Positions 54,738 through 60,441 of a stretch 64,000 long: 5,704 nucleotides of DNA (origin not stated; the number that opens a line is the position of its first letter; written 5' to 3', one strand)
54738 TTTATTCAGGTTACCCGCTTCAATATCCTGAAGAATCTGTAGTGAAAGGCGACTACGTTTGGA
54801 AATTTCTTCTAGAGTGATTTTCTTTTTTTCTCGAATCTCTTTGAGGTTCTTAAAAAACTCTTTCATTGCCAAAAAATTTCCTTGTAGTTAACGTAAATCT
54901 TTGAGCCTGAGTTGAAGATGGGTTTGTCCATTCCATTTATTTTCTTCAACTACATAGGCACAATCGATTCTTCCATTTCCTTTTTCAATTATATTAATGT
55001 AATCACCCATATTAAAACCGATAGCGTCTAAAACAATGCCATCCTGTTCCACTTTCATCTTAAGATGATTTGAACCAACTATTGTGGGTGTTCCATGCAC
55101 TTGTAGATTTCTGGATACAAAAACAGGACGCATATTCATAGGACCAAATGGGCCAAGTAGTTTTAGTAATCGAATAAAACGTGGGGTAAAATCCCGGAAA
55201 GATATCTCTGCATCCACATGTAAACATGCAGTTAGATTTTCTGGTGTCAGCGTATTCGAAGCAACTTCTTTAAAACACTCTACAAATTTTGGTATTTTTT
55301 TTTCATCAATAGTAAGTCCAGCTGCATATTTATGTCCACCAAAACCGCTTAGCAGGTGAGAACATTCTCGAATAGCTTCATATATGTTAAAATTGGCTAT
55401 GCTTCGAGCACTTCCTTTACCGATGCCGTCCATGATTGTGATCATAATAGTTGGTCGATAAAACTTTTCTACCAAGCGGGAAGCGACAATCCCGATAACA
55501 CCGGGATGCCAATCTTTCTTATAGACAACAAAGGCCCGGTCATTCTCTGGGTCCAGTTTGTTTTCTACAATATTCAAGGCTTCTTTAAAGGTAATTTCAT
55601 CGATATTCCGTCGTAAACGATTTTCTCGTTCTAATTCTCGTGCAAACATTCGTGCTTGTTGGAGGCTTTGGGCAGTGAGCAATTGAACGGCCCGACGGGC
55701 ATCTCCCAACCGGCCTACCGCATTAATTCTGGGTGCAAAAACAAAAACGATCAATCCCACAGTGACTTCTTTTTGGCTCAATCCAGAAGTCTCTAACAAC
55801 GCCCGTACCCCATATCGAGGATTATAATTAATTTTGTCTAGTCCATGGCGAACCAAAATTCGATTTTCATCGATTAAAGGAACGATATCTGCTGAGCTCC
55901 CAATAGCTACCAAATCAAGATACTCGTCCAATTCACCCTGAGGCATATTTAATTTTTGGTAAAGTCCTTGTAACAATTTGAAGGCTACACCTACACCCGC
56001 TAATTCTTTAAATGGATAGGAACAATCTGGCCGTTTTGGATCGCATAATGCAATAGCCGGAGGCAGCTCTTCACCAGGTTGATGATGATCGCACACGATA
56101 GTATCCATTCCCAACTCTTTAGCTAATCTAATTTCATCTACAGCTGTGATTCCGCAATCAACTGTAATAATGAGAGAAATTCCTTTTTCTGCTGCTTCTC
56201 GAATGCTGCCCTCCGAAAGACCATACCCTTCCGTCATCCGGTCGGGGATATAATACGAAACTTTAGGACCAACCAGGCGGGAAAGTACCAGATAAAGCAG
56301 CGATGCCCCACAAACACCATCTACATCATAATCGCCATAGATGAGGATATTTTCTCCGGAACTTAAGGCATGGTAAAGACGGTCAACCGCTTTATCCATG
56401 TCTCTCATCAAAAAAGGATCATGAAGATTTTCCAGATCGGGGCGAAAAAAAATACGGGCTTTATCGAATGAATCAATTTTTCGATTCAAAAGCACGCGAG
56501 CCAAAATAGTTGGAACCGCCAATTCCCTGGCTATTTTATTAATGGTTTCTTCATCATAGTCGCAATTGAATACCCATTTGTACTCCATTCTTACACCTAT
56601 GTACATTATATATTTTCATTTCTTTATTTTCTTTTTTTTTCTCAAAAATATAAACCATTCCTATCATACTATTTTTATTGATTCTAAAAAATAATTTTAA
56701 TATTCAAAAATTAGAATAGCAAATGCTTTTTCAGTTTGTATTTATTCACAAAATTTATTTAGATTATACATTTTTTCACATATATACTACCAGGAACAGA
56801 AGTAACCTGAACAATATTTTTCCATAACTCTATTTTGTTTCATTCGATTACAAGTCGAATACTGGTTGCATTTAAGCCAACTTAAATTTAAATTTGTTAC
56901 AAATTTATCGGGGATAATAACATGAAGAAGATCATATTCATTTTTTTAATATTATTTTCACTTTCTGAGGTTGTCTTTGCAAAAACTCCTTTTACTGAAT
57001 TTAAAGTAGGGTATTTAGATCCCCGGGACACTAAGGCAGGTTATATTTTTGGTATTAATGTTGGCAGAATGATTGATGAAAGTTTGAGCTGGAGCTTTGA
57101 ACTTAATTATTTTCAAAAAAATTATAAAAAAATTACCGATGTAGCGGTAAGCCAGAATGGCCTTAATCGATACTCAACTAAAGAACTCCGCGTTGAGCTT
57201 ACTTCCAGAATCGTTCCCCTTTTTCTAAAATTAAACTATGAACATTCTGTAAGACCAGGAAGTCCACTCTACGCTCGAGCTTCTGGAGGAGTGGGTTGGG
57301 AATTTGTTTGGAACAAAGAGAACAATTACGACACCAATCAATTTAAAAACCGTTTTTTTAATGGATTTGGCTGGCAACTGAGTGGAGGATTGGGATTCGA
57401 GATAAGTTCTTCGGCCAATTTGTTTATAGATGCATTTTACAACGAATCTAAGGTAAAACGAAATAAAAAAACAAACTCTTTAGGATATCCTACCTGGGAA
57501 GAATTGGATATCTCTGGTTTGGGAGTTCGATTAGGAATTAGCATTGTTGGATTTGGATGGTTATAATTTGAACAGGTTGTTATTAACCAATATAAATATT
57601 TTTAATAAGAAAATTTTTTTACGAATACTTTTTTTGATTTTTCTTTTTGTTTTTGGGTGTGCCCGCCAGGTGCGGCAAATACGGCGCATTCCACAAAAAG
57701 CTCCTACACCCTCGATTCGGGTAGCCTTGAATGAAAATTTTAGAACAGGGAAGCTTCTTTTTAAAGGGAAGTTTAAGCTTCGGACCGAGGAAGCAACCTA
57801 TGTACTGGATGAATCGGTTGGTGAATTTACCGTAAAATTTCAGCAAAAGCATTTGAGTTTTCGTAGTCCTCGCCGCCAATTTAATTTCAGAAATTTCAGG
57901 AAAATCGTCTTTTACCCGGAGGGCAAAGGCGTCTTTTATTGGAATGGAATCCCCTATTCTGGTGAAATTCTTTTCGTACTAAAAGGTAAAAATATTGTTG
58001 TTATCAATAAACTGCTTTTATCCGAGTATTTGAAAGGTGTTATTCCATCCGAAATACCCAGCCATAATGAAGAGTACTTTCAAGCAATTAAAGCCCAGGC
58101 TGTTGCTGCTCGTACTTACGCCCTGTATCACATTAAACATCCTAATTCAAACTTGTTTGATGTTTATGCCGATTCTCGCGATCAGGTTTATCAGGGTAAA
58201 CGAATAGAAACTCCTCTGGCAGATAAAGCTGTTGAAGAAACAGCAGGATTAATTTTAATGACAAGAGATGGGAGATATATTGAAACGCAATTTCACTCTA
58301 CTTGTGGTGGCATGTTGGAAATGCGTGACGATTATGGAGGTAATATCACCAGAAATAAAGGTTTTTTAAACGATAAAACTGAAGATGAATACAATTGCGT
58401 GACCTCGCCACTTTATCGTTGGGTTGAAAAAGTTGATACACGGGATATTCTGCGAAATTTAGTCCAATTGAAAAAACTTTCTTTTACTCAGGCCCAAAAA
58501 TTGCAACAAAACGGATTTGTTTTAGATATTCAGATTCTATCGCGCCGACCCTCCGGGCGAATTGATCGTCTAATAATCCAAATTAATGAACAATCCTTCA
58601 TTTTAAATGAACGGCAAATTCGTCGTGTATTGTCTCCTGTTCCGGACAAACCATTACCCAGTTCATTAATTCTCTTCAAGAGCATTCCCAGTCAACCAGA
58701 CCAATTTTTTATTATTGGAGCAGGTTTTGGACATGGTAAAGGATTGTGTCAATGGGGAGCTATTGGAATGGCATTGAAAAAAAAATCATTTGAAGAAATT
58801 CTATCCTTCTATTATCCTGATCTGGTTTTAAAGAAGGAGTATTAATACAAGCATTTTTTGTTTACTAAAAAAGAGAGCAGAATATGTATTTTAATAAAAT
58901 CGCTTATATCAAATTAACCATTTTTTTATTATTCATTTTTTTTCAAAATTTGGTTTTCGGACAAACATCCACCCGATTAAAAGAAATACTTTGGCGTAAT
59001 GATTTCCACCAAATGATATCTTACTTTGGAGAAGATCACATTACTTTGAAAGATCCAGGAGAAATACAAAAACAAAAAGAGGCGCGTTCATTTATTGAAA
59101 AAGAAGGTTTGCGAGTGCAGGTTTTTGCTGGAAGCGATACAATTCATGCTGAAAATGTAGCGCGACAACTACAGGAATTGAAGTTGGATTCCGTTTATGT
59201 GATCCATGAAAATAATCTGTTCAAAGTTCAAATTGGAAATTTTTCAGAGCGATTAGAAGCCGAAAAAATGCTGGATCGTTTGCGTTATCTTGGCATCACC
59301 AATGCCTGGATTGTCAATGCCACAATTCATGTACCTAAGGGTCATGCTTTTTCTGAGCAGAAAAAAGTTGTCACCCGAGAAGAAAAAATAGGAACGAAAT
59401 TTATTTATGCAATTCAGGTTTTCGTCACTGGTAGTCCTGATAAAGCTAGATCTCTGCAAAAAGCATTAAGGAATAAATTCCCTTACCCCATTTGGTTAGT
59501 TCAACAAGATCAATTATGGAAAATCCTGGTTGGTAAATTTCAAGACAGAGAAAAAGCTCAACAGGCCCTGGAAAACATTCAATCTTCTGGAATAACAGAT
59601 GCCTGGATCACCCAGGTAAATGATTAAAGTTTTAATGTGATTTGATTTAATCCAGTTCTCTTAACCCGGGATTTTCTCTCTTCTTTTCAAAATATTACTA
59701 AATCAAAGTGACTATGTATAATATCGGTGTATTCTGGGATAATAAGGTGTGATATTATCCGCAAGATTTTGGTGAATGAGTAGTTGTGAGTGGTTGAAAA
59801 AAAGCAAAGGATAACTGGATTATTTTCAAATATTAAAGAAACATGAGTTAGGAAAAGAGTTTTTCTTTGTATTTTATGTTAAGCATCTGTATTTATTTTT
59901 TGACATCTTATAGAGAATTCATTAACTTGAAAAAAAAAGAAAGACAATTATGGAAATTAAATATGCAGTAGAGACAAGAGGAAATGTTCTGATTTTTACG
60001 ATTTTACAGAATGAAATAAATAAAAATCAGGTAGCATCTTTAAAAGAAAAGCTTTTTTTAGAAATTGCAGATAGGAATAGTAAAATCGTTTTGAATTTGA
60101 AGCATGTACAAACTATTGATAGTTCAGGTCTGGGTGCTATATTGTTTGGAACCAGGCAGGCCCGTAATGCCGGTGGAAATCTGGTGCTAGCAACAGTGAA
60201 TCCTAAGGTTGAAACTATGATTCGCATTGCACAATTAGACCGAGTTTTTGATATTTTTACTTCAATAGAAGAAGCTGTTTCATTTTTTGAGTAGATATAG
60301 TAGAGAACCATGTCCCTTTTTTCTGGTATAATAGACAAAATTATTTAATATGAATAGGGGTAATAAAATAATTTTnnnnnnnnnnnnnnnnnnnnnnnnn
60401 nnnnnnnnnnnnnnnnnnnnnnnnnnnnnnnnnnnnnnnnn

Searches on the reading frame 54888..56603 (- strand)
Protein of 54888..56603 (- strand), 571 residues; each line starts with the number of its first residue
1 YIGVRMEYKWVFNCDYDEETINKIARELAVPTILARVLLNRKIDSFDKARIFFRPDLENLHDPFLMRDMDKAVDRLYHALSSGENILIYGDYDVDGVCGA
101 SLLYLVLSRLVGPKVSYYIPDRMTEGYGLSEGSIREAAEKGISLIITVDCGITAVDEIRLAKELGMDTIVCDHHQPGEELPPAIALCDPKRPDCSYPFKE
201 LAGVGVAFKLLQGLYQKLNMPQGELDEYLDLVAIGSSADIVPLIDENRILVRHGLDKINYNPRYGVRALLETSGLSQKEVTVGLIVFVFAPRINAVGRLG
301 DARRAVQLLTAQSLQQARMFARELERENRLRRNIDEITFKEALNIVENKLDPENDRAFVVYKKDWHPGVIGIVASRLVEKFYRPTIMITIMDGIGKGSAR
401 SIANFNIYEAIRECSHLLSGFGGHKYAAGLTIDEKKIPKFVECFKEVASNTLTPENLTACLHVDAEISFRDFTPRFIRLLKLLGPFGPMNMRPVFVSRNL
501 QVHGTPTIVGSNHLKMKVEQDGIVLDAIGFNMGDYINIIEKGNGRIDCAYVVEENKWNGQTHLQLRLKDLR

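Call 16: search_protein_families(library=ncbifam, proteins=[window:54888-56603:-], max_evalue=1e-8)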
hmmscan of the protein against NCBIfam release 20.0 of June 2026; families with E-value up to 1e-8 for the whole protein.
window:54888-56603:- (571 aa): 4 families
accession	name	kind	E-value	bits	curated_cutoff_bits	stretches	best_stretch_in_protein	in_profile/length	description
TIGR00644.1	recJ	equivalog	3.4e-176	586.7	396.9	1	32-570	3-546/546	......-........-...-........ exonuclease RecJ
NF008290.0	PRK11070.1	equivalog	8e-112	374.6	900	1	29-570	21-574/577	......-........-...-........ exonuclease RecJ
NF053576.1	RecJ_archaeal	equivalog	1.2e-18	67.3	360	1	289-447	286-448/452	RecJ family nuclease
NF040701.1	RecJ_Meth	equivalog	1e-09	37.7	550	0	289-446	287-447/449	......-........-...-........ exonuclease RecJ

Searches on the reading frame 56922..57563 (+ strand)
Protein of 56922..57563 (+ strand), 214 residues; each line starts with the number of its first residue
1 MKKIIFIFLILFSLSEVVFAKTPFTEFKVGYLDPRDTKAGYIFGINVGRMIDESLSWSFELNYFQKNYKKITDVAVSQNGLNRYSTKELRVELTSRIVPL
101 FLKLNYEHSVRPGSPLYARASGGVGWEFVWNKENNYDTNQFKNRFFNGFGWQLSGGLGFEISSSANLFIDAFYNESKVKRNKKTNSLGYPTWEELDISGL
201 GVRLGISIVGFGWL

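Call 17: search_protein_families(library=ncbifam, proteins=[window:56922-57563:+], max_evalue=0.001)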
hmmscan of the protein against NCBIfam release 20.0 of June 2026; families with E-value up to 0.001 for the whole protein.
window:56922-57563:+ (214 aa): 1 family
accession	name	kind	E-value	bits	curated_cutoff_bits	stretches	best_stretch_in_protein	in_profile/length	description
NF049866.1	outer_TDE1717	subfamily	1.4e-05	25.1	135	1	1-186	1-184/210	TDE1717 family outer membrane beta-barrel protein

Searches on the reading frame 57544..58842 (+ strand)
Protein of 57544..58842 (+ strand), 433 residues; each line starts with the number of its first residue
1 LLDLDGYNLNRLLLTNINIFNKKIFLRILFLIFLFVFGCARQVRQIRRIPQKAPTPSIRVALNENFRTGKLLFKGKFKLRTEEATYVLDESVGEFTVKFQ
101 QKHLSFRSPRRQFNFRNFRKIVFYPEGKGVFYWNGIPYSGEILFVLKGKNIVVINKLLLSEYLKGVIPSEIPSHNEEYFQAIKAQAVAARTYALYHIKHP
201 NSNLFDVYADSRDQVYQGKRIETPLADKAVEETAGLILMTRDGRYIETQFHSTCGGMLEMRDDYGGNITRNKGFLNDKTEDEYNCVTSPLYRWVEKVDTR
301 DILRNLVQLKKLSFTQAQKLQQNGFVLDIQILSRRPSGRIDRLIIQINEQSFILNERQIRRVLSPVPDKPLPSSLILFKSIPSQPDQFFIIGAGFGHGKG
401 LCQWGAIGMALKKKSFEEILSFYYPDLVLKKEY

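Call 17: search_protein_families(library=ncbifam, proteins=[window:57544-58842:+], max_evalue=0.001)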
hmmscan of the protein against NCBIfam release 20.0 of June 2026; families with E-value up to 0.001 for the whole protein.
window:57544-58842:+ (433 aa): 2 families
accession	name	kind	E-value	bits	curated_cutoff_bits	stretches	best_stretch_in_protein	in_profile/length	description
TIGR02669.1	SpoIID_LytB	domain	2.3e-50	172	83.3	1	153-430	2-269/270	SpoIID/LytB domain-containing protein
TIGR02870.1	spore_II_D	equivalog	3.4e-33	115.2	234.75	1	154-429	69-335/338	stage II sporulation protein D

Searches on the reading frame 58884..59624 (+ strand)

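Call 17: search_protein_families(library=ncbifam, proteins=[window:58884-59624:+], max_evalue=0.001)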
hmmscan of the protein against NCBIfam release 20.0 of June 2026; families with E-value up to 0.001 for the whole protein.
window:58884-59624:+ (247 aa): 3 families
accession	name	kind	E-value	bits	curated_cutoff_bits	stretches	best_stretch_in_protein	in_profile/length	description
NF047735.1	MPL36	exception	2.1e-14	53.9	430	2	69-139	231-299/305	RlpA family plasminogen-binding lipoprotein MPL36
NF007953.1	PRK10672.1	equivalog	3.1e-13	50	201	2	161-244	278-360/362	endolytic peptidoglycan transglycosylase RlpA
TIGR02223.1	ftsN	equivalog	3.1e-06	27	107.65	1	71-141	222-295/299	cell division protein FtsN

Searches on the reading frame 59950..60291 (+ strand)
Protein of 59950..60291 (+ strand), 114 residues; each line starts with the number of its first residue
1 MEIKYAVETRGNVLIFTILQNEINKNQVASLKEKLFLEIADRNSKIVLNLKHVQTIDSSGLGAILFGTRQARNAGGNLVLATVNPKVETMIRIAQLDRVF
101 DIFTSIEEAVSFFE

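Call 17: search_protein_families(library=ncbifam, proteins=[window:59950-60291:+], max_evalue=0.001)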
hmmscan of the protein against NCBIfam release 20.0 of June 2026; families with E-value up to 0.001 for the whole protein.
window:59950-60291:+ (114 aa): 3 families
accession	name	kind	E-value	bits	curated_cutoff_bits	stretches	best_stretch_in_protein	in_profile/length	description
TIGR00377.1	ant_ant_sig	superfamily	1.1e-19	70.3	53.45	1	1-108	1-108/108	anti-sigma factor antagonist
TIGR02886.1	spore_II_AA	equivalog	6.5e-14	51.8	114.75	1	8-110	4-106/106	anti-sigma F factor antagonist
NF033618.0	mlaB_1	equivalog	0.00055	20.3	90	1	44-98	36-90/94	lipid asymmetry maintenance protein MlaB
